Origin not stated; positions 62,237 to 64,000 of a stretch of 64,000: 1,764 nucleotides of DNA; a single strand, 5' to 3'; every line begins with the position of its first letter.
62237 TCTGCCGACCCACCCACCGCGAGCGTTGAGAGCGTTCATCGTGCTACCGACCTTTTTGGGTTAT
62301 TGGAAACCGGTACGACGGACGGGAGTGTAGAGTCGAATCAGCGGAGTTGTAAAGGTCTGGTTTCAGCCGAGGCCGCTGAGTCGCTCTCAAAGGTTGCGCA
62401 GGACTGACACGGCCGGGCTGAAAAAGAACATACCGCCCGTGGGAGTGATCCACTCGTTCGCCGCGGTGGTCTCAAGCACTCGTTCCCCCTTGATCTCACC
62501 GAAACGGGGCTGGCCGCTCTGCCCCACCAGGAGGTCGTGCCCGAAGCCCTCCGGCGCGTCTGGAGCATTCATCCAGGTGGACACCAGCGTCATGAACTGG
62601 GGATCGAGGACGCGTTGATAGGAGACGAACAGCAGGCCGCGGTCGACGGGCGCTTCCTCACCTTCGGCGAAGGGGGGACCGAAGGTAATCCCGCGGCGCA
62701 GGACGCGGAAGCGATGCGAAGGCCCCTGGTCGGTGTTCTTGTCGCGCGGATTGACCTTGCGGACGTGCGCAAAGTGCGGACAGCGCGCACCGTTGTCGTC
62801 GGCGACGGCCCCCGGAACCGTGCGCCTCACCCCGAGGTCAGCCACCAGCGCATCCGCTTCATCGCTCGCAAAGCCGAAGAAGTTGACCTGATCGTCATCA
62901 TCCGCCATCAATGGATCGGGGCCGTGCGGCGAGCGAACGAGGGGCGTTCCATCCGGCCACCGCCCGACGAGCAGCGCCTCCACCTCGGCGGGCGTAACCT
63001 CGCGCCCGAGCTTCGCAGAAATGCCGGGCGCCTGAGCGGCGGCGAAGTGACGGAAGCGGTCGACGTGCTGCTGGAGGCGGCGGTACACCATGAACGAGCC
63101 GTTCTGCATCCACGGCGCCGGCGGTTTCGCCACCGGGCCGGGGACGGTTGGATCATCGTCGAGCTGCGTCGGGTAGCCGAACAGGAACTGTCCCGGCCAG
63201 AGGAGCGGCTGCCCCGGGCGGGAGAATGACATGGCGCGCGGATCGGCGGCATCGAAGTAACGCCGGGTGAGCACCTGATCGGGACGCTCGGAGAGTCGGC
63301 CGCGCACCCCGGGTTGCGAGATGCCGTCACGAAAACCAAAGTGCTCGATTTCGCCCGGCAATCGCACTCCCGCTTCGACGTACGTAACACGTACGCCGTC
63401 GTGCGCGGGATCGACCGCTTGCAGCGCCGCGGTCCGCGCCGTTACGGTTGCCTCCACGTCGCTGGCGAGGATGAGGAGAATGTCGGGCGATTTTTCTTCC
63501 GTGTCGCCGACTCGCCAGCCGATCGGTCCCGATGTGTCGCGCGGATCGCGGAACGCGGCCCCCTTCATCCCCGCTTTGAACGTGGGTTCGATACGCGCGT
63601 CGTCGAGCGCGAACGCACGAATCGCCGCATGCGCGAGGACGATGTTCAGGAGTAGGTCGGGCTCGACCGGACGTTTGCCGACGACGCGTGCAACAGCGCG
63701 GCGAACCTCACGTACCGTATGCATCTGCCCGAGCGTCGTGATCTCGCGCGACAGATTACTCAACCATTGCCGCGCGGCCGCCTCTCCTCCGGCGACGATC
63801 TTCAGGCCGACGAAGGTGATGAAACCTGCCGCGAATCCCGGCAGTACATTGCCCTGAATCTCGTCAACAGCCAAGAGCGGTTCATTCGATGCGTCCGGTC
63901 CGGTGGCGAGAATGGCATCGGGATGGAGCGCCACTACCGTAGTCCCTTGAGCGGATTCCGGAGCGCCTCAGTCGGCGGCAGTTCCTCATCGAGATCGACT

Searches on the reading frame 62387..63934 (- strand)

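Call 89: search_protein_families(library=pfam, proteins=[window:62387-63934:-], max_evalue=0.001)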
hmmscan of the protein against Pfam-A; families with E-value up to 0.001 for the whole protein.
window:62387-63934:- (515 aa): 1 family
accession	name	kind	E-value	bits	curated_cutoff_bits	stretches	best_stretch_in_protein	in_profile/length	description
PF20628.3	Dyp_perox_C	-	1.2e-07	32.1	20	1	383-456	78-139/166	Dyp-type peroxidase, C-terminal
